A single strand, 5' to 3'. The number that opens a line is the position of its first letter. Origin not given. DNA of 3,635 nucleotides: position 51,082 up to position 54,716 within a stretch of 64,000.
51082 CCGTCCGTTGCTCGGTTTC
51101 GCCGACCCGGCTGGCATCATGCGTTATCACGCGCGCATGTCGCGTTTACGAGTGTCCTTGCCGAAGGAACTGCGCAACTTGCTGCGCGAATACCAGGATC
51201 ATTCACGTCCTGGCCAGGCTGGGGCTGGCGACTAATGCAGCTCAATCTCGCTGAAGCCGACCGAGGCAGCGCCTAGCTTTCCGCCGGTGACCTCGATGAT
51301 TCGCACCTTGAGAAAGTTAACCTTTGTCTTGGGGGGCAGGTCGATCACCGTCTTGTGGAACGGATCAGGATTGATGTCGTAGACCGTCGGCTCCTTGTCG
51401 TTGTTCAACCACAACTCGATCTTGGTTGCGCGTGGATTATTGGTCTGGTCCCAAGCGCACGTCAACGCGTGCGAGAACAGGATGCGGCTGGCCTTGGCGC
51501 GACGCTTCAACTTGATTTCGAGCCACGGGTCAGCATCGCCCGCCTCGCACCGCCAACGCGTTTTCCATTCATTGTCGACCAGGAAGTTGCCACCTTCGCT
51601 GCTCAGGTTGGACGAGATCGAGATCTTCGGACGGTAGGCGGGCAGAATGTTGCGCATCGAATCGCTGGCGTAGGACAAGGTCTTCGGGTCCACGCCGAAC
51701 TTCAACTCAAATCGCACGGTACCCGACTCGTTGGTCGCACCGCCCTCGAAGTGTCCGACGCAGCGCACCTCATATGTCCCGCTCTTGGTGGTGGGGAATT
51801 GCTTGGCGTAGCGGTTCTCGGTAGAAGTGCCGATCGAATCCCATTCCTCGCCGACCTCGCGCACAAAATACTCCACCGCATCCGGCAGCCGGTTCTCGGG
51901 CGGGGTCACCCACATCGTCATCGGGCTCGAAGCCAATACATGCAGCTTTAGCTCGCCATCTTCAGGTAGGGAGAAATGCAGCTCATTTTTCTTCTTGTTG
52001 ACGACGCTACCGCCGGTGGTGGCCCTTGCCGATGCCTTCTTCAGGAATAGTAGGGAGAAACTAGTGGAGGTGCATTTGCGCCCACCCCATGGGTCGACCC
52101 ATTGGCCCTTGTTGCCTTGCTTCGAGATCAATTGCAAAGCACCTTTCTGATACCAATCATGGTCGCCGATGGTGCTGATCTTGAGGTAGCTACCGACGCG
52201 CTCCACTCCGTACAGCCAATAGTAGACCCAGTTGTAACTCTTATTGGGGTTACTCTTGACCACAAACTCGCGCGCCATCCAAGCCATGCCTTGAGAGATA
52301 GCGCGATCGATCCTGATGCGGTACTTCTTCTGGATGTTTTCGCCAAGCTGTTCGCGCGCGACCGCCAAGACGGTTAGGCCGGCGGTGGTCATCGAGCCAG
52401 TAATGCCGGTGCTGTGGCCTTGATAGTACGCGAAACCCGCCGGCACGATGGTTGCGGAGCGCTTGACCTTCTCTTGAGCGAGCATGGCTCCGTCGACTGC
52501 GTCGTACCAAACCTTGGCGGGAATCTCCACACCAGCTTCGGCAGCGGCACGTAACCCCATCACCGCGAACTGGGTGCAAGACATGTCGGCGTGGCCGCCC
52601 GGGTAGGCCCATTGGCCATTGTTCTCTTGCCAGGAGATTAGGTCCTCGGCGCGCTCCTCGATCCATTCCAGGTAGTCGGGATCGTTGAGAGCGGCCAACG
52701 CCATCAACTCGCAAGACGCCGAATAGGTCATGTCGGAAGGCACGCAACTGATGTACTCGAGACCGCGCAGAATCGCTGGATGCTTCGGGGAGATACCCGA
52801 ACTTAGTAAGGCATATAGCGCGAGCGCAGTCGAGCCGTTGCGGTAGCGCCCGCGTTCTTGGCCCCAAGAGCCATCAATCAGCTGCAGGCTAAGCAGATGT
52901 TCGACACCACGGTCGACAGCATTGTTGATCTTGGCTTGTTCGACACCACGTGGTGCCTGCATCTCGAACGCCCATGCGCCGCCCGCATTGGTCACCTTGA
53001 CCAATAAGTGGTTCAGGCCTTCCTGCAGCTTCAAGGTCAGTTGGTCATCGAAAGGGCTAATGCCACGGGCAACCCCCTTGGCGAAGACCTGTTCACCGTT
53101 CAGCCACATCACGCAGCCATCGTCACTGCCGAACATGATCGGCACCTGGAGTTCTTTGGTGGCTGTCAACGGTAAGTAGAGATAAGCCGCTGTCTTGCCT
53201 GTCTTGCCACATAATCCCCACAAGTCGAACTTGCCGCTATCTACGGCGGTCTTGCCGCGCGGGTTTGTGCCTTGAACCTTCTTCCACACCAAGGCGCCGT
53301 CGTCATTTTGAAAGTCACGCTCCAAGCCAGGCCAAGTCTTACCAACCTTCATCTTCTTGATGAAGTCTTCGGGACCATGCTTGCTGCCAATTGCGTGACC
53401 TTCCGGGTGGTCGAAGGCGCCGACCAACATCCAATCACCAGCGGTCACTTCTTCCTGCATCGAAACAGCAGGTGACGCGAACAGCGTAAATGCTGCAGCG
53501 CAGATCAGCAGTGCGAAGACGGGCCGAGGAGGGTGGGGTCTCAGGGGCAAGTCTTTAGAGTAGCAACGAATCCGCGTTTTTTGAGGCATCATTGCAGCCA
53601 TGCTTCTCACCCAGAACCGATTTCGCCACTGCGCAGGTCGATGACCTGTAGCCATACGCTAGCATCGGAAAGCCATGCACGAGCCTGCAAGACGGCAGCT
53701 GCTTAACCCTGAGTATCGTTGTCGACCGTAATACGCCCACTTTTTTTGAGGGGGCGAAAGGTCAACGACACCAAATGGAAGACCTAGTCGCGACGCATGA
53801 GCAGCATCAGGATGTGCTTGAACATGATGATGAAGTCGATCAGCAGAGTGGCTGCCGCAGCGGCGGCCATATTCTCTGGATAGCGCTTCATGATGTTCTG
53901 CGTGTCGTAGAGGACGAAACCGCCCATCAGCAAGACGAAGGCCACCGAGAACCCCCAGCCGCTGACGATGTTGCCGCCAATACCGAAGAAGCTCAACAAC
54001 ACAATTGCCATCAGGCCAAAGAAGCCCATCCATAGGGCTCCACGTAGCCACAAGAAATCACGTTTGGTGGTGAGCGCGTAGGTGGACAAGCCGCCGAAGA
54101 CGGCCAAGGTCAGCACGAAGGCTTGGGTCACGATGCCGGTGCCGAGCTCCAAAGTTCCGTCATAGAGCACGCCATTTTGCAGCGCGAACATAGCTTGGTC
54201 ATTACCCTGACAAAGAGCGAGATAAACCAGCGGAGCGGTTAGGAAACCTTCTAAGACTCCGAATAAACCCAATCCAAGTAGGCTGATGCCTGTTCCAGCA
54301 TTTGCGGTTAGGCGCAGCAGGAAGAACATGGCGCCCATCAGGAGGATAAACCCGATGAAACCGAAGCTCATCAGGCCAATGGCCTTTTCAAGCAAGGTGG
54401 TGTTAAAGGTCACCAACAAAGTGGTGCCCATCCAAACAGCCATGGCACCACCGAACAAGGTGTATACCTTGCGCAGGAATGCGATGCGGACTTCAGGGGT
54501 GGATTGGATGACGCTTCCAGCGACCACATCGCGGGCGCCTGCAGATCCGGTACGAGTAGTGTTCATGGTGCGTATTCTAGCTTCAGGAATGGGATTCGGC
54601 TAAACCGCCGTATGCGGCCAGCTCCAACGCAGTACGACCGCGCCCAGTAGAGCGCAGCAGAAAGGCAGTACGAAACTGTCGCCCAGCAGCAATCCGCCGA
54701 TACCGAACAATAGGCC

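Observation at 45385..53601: Three-gene module: Peptidase_MA-like giant lipoprotein flanked by two paralogous beta-sandwich / alpha-alpha-toroid / discoidin-like secreted proteins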

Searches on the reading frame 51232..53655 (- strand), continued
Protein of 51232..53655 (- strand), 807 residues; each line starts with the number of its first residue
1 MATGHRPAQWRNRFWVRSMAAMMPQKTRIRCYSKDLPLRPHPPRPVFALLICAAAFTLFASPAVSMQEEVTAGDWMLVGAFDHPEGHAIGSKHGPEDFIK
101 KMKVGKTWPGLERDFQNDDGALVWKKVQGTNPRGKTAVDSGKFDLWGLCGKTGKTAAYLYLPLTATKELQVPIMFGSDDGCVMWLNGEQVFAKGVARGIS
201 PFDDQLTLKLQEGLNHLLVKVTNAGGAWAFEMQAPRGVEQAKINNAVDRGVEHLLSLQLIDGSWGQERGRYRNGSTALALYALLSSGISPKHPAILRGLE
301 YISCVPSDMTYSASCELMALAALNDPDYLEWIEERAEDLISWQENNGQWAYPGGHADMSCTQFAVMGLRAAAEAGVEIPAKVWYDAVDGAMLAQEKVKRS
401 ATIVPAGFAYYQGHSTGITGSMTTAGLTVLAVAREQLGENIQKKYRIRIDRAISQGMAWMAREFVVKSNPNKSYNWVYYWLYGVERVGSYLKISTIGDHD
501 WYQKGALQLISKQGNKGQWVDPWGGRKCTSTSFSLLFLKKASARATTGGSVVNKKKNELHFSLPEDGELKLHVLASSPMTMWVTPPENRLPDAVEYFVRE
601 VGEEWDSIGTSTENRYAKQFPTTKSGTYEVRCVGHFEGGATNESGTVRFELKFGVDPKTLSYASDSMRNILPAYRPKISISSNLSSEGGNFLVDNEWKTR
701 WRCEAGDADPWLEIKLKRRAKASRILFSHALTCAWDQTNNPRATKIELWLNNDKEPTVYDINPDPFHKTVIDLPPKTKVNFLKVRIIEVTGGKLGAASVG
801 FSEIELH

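Call 38: fold_search(model_id=the predicted structure, library=pdb)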
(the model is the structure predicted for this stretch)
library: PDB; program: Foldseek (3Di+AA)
matches with E <= 10: 1750; with E <= 0.001: 249
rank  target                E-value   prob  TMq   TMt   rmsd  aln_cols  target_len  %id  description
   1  7nsn_B                3.3e-08  1.00  0.16  0.12  27.7       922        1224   10  Multi-domain GH92 alpha-1,2-mannosidase from Neobacillus novalis: mannoimidazole complex (released 2022-09-21)
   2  7nsn_A                1.0e-07  1.00  0.16  0.11  23.8       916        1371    9  Multi-domain GH92 alpha-1,2-mannosidase from Neobacillus novalis: mannoimidazole complex (released 2022-09-21)
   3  8uin_B                2.1e-07  1.00  0.21  0.19  46.8       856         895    8  Structure of the C3bBb-albicin complex (released 2024-05-08)
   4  5hcd_A                4.8e-07  1.00  0.26  0.21  34.5       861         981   10  Ternary complex of human Complement C5 with Ornithodoros moubata OmCI and Rhipicephalus microplus RaCI2 (released 2016-03-30)
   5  7ad7_A                7.3e-07  1.00  0.25  0.25  34.7       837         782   10  Crystal structure of human complement C5 in complex with the K8 bovine knob domain peptide. (released 2021-03-10)
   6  7k66_A                7.7e-07  1.00  0.15  0.10  12.9       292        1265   11  Structure of Blood Coagulation Factor VIII in Complex with an Anti-C1 Domain Pathogenic Antibody Inhibitor (released 2020-10-14)
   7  5hcc_A                1.2e-06  1.00  0.18  0.15  36.2       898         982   10  Ternary complex of human Complement C5 with Ornithodoros moubata OmCI and Dermacentor andersoni RaCI3. (released 2016-03-30)
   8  8paj_B                1.3e-06  1.00  0.28  0.59   6.2       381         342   14  Crystal Structure of a Squalene-Hopene cyclase from Archangium gephyra (released 2024-06-26)
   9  7jnb                  1.3e-06  1.00  0.13  0.26  19.9       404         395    8  The structure of CBM32-1 and CBM32-2 domains from Clostridium perfringens ZmpB in complex with GalNAc (released 2021-02-03)
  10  9u62_D                1.5e-06  1.00  0.20  0.17  36.9       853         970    9  AP pathways C3 convertase C3bBbP and C3 complex (released 2026-01-14)
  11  2win_D                1.5e-06  1.00  0.21  0.19  47.2       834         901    9  C3 convertase (C3bBb) stabilized by SCIN (released 2009-06-09)
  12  7kwo_A                2.0e-06  1.00  0.15  0.11  11.5       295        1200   13  rFVIIIFc-VWF-XTEN (BIVV001) (released 2021-03-03)
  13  8tar_L                2.4e-06  1.00  0.15  0.55   4.9       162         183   17  APC/C-CDH1-UBE2C-Ubiquitin-CyclinB-NTD (released 2023-09-27)
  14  8paj_A                2.4e-06  1.00  0.28  0.57   6.3       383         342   14  Crystal Structure of a Squalene-Hopene cyclase from Archangium gephyra (released 2024-06-26)
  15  2win_B                2.4e-06  1.00  0.21  0.19  47.1       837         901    8  C3 convertase (C3bBb) stabilized by SCIN (released 2009-06-09)
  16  8pak_A                2.6e-06  1.00  0.28  0.59   5.8       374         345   14  Crystal Structure of a Squalene-Hopene Cyclase from Cystobacter fuscus (released 2024-06-26)
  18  8pak_B                3.1e-06  1.00  0.27  0.56   5.9       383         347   14  Crystal Structure of a Squalene-Hopene Cyclase from Cystobacter fuscus (released 2024-06-26)
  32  6sbg                  8.7e-06  1.00  0.28  0.57   5.8       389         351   13  Structure of type II terpene cyclase MstE_R337A from Scytonema in complex with geranylgeranyl dihydroxybenzoate (substra (released 2020-07-15)
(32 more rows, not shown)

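Call 43: find_encoding_contigs(protein=P0232, flank=8000, max_places=1)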
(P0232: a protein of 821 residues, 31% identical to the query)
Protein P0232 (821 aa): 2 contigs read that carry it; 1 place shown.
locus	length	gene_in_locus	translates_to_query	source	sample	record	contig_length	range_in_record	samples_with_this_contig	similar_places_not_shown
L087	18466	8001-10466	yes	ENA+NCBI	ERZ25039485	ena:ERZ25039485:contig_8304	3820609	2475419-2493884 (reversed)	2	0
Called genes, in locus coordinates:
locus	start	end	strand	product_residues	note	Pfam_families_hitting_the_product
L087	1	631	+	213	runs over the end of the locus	PF03446:NAD_binding_2 (faint), PF03807:F420_oxidored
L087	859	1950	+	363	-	-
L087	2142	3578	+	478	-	PF00282:Pyridoxal_deC, PF01212:Beta_elim_lyase (weak)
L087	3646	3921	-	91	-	-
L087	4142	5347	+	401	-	PF00581:Rhodanese, PF00899:ThiF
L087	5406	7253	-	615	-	PF01011:PQQ (faint), PF13360:PQQ_2, PF13570:Beta-prop_ACSF4 (weak)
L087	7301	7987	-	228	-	-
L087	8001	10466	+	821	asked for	-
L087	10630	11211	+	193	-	PF22741:PTP-NADK (weak), PF04273:BLH_phosphatase (weak)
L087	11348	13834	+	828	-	PF13243:SQHop_cyclase_C (faint)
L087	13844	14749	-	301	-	PF01370:Epimerase, PF16363:GDP_Man_Dehyd (faint), PF08338:DUF1731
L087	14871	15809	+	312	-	PF00248:Aldo_ket_red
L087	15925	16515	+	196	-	PF04930:FUN14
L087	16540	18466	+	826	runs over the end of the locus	PF13620:CarboxypepD_reg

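Call 44: find_encoding_contigs(protein=P0183, flank=8000, max_places=1)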
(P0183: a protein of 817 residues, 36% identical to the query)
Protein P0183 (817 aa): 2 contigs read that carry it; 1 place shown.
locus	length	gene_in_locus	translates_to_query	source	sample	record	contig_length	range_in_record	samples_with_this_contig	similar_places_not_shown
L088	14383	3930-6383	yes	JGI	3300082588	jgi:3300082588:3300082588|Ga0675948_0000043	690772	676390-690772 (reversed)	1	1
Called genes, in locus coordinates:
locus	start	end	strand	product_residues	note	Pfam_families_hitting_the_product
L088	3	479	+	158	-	?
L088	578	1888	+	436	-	PF01408:GFO_IDH_MocA, PF22725:GFO_IDH_MocA_C3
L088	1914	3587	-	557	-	PF23727:Beta-prop_FAM234A_B (faint), PF13517:FG-GAP_3 (weak), PF01839:FG-GAP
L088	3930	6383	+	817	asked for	-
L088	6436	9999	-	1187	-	-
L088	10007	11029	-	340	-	PF00023:Ank (faint), PF12796:Ank_2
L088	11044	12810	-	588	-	PF17900:Peptidase_M1_N, PF01433:Peptidase_M1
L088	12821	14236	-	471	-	PF00578:AhpC-TSA, PF08534:Redoxin, PF00085:Thioredoxin, PF13905:Thioredoxin_8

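Call 45: find_encoding_contigs(protein=P0204, flank=8000, max_places=1)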
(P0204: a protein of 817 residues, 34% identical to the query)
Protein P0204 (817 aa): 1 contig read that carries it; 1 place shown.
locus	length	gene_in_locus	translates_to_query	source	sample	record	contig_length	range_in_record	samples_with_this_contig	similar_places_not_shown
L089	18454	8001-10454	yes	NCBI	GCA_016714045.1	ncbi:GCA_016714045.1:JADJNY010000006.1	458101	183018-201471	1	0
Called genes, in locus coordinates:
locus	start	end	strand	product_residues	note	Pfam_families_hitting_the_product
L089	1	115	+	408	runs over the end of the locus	PF01071:GARS_A (weak), PF02786:CPSase_L_D2 (weak), PF13549:ATP-grasp_5 (weak), PF02222:ATP-grasp, PF07478:Dala_Dala_lig_C (faint), PF13535:ATP-grasp_4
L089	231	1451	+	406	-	PF02655:ATP-grasp_3 (weak), PF02222:ATP-grasp (faint), PF13535:ATP-grasp_4 (weak)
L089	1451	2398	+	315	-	-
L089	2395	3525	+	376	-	PF00756:Esterase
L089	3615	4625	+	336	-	PF19777:DUF6263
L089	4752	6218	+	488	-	-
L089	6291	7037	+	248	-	PF00756:Esterase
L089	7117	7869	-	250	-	-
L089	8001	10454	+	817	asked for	-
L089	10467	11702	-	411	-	-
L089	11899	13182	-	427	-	PF00483:NTP_transferase, PF24894:Hexapep_GlmU, PF25084:LbH_EIF2B (weak), PF25247:LbH_GLGC (faint)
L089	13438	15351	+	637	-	PF04107:GCS2, PF00571:CBS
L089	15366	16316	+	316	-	PF24827:AstE_AspA_cat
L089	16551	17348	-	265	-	PF01656:CbiA, PF06564:CBP_BcsQ, PF09140:MipZ (weak), PF10609:ParA (faint), PF13614:AAA_31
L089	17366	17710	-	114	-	PF01906:YbjQ_1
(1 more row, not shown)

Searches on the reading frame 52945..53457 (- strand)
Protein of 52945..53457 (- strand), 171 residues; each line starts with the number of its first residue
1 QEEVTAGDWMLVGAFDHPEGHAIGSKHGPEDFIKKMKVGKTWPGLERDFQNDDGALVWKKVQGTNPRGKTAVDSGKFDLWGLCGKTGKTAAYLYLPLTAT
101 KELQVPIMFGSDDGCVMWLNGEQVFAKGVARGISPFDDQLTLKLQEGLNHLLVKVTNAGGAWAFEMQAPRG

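Call 73: search_solved_structures(query=A6, max_evalue=5, show_alignments=2)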
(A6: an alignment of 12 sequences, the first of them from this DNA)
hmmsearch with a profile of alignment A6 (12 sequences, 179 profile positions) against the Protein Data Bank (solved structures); distinct sequences matched with E-value up to 5: 13.
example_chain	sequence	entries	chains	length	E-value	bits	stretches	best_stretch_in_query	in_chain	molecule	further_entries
6qe7_A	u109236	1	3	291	1.8e-05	28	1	119-151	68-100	Anti-sigma-I factor RsgI3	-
7kmm_A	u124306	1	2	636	0.14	15.3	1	53-168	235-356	Sialic acid-specific 9-O-acetylesterase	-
6qdi_A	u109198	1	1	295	0.15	15.2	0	117-155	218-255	PA14 domain-containing protein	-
1q3o_A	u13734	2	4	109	0.91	12.7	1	129-164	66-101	Shank1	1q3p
10ex_F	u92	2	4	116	0.95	12.6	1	57-133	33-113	Heavy chain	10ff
6ywz_B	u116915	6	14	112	0.96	12.6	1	129-164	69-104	SH3 and multiple ankyrin repeat domains protein 1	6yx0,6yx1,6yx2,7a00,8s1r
3h6q_A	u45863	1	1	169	1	12.5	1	55-110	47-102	Macrocypin 1a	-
3qjm_A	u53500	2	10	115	1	12.5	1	129-164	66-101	SH3 and multiple ankyrin repeat domains protein 1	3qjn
6d89_C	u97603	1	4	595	1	12.5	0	125-166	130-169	Beta-galactosidase/beta-glucuronidase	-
8ae5_C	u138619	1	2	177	1.1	12.4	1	55-110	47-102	Macrocypin-1a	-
3l4f_D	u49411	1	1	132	1.3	12.1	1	129-164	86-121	SH3 and multiple ankyrin repeat domains protein 1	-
6d1n_A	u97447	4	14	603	1.4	12.1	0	125-166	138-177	Beta-galactosidase/beta-glucuronidase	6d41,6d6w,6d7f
7a9b_A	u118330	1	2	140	1.5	12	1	129-164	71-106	SH3 and multiple ankyrin repeat domains protein 1,Arf-GAP with Rho-GAP domain, ANK repeat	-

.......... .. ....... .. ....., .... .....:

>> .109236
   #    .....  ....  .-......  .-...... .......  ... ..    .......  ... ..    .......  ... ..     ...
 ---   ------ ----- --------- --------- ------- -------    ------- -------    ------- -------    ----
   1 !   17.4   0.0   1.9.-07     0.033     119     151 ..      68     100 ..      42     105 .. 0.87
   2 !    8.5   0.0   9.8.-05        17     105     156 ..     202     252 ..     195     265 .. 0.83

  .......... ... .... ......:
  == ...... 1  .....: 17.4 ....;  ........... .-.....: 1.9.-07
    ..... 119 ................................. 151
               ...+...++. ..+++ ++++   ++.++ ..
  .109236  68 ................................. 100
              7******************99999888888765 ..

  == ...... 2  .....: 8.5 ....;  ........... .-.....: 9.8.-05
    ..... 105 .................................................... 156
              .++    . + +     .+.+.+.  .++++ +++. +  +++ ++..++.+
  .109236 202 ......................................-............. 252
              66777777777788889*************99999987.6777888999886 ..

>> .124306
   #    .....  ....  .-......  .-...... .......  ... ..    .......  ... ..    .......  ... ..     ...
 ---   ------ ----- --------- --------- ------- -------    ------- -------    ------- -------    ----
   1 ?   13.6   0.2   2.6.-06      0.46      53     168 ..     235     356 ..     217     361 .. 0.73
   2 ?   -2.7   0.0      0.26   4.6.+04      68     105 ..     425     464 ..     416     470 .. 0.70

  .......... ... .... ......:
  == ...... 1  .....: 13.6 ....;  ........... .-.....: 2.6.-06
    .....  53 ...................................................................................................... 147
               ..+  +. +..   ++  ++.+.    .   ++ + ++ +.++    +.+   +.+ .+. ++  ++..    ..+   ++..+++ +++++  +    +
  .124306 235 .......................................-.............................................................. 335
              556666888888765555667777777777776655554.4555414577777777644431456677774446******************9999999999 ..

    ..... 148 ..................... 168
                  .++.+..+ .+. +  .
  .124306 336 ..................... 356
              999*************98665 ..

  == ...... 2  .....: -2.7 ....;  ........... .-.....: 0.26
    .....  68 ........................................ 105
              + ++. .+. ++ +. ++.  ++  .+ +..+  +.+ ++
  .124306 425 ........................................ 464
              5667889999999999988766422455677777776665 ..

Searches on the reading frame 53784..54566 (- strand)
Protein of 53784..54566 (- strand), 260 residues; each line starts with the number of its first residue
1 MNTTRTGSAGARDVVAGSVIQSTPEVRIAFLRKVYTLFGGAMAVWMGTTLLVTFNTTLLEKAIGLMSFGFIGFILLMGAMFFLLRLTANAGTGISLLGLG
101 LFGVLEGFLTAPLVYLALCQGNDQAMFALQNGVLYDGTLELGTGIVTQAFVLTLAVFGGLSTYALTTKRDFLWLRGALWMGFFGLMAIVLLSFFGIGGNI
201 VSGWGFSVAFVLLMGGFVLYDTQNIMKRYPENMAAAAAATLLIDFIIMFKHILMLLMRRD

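Call 8: search_protein_families(library=pfam, proteins=[window:53784-54566:-], max_evalue=0.001)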
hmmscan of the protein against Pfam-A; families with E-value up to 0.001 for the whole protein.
window:53784-54566:- (260 aa): 1 family
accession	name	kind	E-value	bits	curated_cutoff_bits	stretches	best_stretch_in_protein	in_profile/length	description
PF01027.25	Bax1-I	-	2e-32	113.1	34.1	1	29-256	2-207/207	Inhibitor of apoptosis-promoting Bax1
